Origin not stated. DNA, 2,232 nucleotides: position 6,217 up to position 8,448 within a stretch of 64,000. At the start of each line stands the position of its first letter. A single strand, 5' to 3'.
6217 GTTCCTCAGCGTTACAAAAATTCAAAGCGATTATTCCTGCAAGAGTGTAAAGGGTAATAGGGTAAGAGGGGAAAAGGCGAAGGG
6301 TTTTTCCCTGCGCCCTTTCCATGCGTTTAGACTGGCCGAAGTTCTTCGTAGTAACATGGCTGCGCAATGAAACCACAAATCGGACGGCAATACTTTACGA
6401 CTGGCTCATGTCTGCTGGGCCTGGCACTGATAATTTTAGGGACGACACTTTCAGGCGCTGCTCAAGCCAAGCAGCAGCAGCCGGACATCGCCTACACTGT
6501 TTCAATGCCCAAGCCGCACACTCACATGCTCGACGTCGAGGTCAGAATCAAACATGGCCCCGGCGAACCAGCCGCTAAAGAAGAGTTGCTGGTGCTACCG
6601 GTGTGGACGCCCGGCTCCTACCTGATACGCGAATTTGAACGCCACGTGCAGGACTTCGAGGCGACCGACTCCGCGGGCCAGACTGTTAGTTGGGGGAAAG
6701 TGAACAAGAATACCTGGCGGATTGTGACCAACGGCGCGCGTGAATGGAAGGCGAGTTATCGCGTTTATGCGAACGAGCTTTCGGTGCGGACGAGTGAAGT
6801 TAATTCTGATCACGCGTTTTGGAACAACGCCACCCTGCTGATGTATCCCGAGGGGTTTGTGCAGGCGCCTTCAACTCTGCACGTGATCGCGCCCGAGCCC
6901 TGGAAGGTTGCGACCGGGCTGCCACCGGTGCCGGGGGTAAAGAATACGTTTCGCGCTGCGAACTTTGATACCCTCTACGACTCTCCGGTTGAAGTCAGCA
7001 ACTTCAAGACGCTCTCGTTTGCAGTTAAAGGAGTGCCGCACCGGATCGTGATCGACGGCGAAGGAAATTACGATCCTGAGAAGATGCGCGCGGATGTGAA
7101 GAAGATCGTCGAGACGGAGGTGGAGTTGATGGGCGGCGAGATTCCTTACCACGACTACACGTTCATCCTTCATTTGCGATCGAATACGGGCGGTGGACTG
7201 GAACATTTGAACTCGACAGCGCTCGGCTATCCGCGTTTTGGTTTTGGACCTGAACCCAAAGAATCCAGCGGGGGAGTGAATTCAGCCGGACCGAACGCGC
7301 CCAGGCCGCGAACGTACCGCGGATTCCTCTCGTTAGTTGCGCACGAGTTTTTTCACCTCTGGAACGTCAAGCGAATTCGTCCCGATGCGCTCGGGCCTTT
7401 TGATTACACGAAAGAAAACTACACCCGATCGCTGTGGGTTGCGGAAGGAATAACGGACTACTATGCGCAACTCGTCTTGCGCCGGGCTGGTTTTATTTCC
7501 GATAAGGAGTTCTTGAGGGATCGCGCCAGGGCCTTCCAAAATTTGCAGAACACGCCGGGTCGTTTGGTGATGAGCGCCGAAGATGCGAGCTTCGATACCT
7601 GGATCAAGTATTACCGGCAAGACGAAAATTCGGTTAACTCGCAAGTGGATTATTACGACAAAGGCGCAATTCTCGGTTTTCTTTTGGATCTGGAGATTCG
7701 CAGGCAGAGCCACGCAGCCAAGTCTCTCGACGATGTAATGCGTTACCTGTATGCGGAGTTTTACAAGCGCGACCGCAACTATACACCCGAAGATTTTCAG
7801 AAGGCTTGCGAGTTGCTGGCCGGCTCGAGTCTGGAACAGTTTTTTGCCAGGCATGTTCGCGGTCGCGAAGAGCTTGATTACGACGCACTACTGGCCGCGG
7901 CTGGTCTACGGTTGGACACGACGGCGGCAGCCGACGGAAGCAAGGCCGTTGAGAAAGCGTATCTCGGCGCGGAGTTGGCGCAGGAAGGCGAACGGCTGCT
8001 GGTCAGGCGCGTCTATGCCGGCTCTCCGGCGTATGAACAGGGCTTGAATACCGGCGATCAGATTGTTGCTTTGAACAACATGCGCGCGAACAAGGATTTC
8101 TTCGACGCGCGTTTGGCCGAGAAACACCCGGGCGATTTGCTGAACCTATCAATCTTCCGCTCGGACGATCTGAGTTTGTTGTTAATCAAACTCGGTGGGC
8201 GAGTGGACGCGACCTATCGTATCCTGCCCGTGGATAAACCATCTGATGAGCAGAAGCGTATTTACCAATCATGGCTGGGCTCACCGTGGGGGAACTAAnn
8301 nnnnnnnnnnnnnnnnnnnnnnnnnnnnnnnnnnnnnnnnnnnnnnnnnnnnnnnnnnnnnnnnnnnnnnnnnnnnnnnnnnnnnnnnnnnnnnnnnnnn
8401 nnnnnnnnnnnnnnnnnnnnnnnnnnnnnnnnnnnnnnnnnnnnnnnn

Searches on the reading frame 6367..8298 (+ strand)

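Call 94: search_protein_families(library=pfam, proteins=[window:6367-8298:+], max_evalue=0.000001)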
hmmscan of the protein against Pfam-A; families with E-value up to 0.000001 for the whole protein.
window:6367-8298:+ (643 aa): 3 families
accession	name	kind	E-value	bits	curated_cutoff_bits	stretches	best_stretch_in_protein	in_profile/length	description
PF17899.6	Peptidase_M61_N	-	1.8e-51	174.9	23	1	43-212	2-168/168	Peptidase M61 N-terminal domain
PF05299.18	Peptidase_M61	-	7.6e-48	162.2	22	1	320-436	2-118/118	M61 glycyl aminopeptidase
PF13180.12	PDZ_2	-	1.3e-07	32.2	27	1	532-609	2-80/80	PDZ domain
